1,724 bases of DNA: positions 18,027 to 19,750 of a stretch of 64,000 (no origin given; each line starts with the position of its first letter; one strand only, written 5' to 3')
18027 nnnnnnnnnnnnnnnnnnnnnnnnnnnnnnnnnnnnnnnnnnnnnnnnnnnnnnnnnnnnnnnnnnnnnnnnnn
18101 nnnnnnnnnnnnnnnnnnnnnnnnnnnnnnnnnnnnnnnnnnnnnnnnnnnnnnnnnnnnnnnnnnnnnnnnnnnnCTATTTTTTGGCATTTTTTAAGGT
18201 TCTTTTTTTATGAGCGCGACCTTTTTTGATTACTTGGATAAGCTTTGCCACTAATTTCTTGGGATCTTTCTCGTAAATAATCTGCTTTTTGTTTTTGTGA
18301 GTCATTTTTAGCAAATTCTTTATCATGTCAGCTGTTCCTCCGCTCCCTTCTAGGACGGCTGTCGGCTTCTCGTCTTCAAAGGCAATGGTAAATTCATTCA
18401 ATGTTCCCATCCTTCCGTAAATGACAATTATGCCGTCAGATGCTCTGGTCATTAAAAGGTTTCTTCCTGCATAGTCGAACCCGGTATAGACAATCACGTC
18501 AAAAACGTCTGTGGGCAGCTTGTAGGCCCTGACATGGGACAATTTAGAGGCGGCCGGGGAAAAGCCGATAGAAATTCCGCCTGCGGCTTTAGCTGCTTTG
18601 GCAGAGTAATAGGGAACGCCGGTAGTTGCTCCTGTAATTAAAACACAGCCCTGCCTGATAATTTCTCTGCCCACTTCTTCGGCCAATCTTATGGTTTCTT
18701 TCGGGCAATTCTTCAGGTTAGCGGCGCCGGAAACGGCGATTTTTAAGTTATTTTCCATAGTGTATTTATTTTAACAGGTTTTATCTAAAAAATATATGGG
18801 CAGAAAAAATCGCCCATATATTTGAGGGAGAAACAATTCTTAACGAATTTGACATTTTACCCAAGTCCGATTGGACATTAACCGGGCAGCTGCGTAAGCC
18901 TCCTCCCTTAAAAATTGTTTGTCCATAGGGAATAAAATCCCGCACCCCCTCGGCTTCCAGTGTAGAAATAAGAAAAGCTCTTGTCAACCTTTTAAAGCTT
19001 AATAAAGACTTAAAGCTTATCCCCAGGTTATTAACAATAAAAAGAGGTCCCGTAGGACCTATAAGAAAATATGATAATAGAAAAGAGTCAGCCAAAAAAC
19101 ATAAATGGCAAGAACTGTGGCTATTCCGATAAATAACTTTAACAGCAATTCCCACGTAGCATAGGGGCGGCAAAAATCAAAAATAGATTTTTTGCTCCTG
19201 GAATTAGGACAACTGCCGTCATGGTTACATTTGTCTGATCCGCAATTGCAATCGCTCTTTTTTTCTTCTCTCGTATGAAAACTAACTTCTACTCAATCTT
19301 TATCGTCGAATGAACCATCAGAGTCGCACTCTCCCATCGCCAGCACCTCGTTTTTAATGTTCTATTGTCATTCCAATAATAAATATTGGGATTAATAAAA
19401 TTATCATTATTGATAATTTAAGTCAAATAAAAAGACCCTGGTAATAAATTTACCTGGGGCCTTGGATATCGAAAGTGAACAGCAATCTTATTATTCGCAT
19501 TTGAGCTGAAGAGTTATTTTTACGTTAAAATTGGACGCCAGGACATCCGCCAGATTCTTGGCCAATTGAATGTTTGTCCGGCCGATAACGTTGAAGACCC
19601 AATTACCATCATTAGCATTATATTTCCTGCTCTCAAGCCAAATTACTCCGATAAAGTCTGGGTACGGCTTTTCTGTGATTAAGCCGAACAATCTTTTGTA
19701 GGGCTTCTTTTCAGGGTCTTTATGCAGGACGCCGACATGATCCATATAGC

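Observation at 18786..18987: Riboswitch-like architecture (promoter, ~130-nt structured region, intrinsic terminator) upstream of the LOG/TIGR00725-like gene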

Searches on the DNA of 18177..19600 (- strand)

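Call 4: search_rna_families(source=window, start=18600, end=19600, threshold=evalue, max_evalue=10, show_alignments=3)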
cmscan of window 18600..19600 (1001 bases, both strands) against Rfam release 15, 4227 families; matches with E-value up to 10: 9.
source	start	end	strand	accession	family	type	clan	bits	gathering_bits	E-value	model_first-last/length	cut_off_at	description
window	18707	18842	-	RF01589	plasmodium_snoR11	Gene; snRNA; snoRNA; HACA-box;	-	22.6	80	0.76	1-207/207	no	small nucleolar RNA snoR11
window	19390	19468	+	RF02414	rli60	Gene; sRNA;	-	20.2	60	7.3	1-191/191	no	Listeria sRNA rli60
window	19365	19465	+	RF00514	His_leader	Cis-reg; leader;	-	18.3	49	2.7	1-126/126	no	Histidine operon leader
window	18955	19023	-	RF01582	RUF4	Gene; sRNA;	-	18.2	55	0.7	35-101/277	no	RNA of unknown function RUF4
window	18983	19078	-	RF01569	DdR2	Gene; snRNA; snoRNA; CD-box;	-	17.7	80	9.7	1-83/83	no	Dictyostelium snoRNA DdR2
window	18639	18701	-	RF02183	ST7-OT3_1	Gene; lncRNA;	-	17.2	50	5.7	1-79/79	no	ST7 overlapping transcript 3 conserved region 1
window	19039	19127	-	RF01456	VrrA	Gene; antisense;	-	15.4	50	10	1-140/140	no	Vibrio regulatory RNA of OmpA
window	19315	19453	-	RF03098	RAGATH-22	Gene; sRNA;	-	13.7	120.3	9.9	1-166/166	no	RAGATH-22 RNA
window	19424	19600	-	RF01052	Arthropod_7SK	Gene;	CL00013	8.4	44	7.4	171-351/351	5'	Arthropod 7SK RNA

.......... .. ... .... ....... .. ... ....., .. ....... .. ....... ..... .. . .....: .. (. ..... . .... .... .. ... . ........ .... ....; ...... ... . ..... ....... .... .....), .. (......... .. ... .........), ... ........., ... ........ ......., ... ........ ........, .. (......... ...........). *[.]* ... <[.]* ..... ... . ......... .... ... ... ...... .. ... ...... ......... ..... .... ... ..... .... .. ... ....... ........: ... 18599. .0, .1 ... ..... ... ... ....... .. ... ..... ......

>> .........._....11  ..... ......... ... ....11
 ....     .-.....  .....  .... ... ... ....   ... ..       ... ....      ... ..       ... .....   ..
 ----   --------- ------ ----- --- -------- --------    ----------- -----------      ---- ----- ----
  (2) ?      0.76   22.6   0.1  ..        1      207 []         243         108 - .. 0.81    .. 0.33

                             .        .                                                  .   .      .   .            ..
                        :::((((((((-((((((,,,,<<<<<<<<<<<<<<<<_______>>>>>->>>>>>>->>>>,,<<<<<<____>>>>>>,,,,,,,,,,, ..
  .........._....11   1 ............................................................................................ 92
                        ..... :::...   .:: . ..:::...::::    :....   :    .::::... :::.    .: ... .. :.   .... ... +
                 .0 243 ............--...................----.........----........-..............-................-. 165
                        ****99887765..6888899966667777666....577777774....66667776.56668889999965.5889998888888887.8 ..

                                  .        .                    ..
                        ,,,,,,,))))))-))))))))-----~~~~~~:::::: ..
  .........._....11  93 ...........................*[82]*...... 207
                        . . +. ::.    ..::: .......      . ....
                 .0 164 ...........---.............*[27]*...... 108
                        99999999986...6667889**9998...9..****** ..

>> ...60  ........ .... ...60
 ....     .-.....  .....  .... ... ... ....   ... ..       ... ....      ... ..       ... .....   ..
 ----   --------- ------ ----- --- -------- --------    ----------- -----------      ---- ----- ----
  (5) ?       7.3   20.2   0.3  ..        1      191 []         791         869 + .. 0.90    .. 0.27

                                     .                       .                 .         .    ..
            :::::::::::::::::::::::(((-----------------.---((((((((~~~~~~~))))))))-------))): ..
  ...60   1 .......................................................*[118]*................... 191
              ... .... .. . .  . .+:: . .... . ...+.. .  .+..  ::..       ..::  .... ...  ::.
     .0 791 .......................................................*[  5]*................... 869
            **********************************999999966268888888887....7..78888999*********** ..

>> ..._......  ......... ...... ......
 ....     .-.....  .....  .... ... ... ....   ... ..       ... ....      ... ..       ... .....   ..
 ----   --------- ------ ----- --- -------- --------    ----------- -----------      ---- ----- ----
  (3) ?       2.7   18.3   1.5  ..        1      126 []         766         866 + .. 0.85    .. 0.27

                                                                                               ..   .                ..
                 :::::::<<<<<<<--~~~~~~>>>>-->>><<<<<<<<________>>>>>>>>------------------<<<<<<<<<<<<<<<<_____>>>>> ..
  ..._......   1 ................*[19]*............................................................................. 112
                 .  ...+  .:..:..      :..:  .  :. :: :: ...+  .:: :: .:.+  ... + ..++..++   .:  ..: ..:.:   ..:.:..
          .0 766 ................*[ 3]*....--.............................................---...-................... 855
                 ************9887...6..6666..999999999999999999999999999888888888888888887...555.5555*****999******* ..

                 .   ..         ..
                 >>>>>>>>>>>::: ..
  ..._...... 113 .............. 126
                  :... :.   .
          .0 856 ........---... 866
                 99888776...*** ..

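Call 23: build_rna_model(alignment_id=A1)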
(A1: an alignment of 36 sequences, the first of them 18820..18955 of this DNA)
Model R1 built from alignment A1 (36 sequences, 149 columns); structure: RNAalifold consensus.
model positions 134; base pairs 31; branch points 1; effective number of sequences 4.11; information 0.59 bits per position. Calibrated on 0.2 Mb of random sequence (short: E-values are rough).
structure used (alignment columns):
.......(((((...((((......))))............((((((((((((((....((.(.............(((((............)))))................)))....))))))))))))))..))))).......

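Call 25: search_with_rna_model(model_id=R1, sources=[window, L002, L003, L004, L005, L006, L007, L008, L009, L010, L011, L012, L013, L014, L015, L016, L017, L018, L019, L020, L021, L022, L023, L024, L025, L026, L027, L028, L029, L030, L031, L032, L033, L034, L035, L036, L037, L038, L039, L040, L041, L042, L043, L044, L045, L046, L047, L048, L049, L050, L051, L052, L053, L054, L055, L056, L057, L058, L059, L060, L061, L062, L063, L064, L065, L066, L067, L068, L069, L070, L071, L072, L073, L074, L075, L076, L077, L078, L079, L080, L081], max_evalue=1)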
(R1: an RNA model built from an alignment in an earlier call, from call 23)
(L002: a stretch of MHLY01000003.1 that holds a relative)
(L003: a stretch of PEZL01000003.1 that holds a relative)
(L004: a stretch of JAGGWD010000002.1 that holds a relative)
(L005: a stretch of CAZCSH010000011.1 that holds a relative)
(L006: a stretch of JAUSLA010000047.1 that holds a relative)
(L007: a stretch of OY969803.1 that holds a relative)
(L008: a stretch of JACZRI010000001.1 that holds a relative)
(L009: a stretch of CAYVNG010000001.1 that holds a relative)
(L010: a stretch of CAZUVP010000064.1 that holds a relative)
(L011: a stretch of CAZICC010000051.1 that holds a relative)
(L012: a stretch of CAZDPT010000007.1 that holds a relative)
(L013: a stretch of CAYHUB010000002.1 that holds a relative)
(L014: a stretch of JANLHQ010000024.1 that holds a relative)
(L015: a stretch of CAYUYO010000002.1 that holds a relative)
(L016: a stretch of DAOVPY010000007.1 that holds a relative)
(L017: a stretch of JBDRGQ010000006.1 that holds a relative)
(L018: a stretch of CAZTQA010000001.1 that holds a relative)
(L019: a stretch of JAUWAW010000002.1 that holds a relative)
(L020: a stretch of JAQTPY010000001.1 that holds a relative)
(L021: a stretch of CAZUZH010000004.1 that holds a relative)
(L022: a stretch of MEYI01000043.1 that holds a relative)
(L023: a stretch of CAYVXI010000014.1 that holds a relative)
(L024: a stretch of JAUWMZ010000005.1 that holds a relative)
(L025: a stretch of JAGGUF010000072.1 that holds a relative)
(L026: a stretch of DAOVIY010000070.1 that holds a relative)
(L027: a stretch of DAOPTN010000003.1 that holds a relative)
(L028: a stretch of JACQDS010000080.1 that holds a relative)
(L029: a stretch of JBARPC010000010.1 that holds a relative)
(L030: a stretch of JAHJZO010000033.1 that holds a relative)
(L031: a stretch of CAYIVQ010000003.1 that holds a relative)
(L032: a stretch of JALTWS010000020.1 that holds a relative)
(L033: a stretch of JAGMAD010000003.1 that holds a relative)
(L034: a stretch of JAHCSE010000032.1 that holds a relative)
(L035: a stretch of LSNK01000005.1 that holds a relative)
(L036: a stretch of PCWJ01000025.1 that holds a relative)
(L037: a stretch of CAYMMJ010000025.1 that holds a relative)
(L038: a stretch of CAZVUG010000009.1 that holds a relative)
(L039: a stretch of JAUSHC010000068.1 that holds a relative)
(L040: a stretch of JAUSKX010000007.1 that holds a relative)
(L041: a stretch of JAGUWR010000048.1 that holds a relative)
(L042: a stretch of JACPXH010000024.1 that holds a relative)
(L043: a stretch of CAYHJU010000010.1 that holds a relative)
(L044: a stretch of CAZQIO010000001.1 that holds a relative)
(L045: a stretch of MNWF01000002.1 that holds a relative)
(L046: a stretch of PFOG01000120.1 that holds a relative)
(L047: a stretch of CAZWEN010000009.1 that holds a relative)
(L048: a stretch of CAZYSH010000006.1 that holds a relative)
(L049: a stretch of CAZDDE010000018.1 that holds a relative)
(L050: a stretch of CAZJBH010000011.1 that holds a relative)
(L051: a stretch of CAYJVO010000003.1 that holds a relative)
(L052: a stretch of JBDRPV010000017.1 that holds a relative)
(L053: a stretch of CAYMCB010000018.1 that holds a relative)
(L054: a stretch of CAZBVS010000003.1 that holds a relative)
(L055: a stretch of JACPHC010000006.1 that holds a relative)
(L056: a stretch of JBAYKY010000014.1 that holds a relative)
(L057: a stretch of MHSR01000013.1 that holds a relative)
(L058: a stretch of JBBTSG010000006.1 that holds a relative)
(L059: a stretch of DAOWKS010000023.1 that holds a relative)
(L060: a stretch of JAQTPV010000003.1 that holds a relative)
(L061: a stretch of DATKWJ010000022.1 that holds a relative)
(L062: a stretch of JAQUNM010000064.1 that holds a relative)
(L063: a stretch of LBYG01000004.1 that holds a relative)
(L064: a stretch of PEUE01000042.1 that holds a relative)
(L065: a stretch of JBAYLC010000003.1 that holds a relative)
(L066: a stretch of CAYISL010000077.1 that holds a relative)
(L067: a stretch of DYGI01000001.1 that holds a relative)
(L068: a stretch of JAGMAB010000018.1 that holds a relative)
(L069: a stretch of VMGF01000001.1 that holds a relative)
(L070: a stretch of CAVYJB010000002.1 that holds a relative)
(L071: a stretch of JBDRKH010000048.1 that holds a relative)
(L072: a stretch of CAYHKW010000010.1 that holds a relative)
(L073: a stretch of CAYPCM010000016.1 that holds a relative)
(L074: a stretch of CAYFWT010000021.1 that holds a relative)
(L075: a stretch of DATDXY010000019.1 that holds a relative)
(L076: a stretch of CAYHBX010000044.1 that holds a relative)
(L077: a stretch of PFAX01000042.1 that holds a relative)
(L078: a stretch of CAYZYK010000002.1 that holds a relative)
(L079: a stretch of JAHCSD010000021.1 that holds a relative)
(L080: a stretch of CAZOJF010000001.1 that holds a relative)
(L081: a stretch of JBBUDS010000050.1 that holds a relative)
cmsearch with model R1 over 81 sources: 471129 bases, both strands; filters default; matches with E-value up to 1: 21.
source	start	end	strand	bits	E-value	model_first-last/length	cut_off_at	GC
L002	2283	2417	+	133.6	1.7e-29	1-134/134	no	0.43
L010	1171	1306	+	130.9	7.6e-29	1-134/134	no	0.45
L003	2306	2439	+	127.3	5.8e-28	1-134/134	no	0.43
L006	2246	2381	+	124.2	3.1e-27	1-134/134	no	0.4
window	18820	18955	-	123.9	3.8e-27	1-134/134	no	0.45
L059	937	1070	+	123.4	4.7e-27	1-134/134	no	0.46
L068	1352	1485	+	123.3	5.1e-27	1-134/134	no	0.39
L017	2301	2435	+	122.7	7.3e-27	1-134/134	no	0.43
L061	2309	2439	+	119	5.6e-26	1-134/134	no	0.46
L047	2256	2388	+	113.6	1.1e-24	1-134/134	no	0.44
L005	2223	2358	+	112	2.6e-24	1-134/134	no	0.53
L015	2284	2416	+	110.6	5.7e-24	1-134/134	no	0.4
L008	2307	2441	+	104.8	1.4e-22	1-134/134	no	0.5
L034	828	962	+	102.9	3.9e-22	1-134/134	no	0.46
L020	2287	2423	+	96.7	1.2e-20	1-134/134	no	0.47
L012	2263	2400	+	76.2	1e-15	1-134/134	no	0.44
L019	2278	2395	+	66.1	2.7e-13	1-134/134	no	0.47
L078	2239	2377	+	60.5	5.9e-12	1-134/134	no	0.37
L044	2333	2469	+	52.1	6.1e-10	1-134/134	no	0.52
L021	2274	2386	+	28.3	0.00031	1-134/134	no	0.42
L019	1382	1542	+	15.2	0.43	1-134/134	no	0.3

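Call 26: search_with_rna_model(model_id=R1, sources=[L082, L083, L084, L085, L086, L087, L088, L089, L090, L091, L092, L093, L094, L095, L096, L097, L098, L099, L100, L101, L102, L103, L104, L105, L106, L107, L108, L109, L110, L111, L112, L113, L114, L115, L116, L117, L118, L119, L120, L121, L122, L123, L124, L125, L126, L127, L128, L129, L130, L131, L132, L133, L134, L135, L136, L137, L138, L139, L140, L141, L142, L143, L144, L145, L146, L147, L148, L149, L150, L151, L152, L153, L154, L155, L156, L157, L158, L159, L160, L161], max_evalue=1)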
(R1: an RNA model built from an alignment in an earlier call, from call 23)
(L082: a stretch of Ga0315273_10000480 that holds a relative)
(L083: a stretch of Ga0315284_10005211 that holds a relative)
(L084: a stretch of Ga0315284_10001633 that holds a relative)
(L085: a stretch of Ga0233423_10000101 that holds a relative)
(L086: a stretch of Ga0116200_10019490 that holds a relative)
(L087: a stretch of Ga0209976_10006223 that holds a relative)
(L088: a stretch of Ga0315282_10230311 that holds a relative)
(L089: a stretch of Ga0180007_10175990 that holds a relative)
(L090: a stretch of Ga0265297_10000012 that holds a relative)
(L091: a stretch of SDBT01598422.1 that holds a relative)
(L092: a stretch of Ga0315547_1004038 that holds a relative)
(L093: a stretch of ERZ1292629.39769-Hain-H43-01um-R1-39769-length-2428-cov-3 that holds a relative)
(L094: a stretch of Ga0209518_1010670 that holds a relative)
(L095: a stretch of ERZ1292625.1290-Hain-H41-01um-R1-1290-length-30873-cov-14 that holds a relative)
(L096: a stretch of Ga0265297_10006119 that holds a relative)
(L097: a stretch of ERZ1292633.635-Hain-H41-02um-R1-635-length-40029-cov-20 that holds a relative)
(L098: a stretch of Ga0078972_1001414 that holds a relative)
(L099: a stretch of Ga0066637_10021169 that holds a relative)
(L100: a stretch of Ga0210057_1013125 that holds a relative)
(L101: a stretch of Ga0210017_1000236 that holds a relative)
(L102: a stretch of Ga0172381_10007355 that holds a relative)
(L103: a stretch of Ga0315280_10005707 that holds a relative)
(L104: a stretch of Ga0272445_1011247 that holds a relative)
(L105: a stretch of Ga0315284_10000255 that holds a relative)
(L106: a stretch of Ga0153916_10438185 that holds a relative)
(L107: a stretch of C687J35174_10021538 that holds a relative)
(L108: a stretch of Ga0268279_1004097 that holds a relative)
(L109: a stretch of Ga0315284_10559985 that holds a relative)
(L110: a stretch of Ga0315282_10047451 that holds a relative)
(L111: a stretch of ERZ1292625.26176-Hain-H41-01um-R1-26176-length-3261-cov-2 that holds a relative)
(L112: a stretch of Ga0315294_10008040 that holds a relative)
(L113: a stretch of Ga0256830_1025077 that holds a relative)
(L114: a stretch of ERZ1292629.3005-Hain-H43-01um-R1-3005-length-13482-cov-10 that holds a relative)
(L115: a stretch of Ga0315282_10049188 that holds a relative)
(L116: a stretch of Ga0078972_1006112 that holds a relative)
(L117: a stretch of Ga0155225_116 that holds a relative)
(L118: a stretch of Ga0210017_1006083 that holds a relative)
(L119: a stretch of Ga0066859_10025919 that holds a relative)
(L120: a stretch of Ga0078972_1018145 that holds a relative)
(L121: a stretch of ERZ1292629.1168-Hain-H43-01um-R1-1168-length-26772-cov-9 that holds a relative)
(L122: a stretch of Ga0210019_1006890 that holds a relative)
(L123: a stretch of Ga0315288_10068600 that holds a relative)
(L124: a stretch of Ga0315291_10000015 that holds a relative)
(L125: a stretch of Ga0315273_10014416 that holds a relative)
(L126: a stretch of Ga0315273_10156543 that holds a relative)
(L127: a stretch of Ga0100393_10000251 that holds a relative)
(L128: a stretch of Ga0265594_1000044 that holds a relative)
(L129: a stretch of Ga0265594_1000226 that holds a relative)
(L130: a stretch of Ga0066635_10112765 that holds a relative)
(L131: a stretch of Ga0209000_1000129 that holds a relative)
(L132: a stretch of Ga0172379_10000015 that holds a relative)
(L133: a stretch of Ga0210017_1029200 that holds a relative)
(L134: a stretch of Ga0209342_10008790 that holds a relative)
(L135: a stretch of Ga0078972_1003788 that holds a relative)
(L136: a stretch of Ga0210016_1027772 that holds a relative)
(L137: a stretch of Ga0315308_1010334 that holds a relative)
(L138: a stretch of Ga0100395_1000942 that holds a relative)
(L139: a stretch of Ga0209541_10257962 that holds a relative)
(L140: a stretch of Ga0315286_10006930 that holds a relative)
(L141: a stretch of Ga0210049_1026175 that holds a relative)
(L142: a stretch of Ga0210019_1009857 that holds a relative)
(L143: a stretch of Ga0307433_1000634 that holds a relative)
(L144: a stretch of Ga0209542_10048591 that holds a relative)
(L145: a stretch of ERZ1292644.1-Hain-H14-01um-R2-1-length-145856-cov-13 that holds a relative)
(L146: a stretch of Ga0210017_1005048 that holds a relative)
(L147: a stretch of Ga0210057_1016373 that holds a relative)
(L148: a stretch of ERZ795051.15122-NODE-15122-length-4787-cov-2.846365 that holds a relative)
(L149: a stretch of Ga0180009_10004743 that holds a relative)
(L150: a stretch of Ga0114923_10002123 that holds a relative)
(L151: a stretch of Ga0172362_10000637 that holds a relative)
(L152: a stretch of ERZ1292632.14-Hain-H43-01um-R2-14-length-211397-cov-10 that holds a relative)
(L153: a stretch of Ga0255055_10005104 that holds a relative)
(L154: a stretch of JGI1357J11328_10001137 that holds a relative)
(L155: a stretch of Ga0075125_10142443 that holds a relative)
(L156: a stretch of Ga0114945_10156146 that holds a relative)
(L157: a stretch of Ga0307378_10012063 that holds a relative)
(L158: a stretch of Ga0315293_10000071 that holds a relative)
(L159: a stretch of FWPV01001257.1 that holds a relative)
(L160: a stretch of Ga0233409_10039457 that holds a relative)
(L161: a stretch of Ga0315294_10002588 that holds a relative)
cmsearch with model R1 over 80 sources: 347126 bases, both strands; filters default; matches with E-value up to 1: 26.
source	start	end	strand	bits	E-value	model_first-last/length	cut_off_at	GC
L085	2304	2439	+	131.3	4.6e-29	1-134/134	no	0.44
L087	1425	1559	+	129.2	1.4e-28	1-134/134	no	0.44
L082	2307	2443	+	127.8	3.1e-28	1-134/134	no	0.45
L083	2261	2397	+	126.8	5.4e-28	1-134/134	no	0.45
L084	2293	2430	+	122.2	6.7e-27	1-134/134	no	0.46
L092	2264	2396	+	119.5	3.1e-26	1-134/134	no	0.46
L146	2248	2380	+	118.8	4.5e-26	1-134/134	no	0.47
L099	1411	1547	+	118.6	5e-26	1-134/134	no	0.44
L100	795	931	+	118.6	5e-26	1-134/134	no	0.44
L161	2023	2160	+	117.3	1e-25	1-134/134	no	0.49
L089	316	450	+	116.2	1.9e-25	1-134/134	no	0.47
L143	2256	2388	+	113.6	7.8e-25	1-134/134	no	0.44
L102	2295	2430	+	112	2e-24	1-134/134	no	0.46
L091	414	548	+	105.1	9e-23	1-134/134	no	0.39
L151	2315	2449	+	100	1.4e-21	1-134/134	no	0.45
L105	2295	2427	+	89.1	5.9e-19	1-134/134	no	0.45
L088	492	625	+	88.8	7e-19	1-134/134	no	0.47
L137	741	877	+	84.7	7e-18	1-134/134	no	0.47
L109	582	720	+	83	1.8e-17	1-134/134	no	0.45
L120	629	759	+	81.2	4.8e-17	1-134/134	no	0.47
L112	2268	2403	+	76.5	6.2e-16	1-134/134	no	0.5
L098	2307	2442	+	50.2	1.3e-09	1-134/134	no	0.54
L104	2306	2441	+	46.9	7.9e-09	1-134/134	no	0.54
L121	2141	2254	+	40.7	2.5e-07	1-134/134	no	0.54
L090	2277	2396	+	22.9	0.0045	1-134/134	no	0.38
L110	2290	2409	+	19.9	0.023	1-134/134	no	0.38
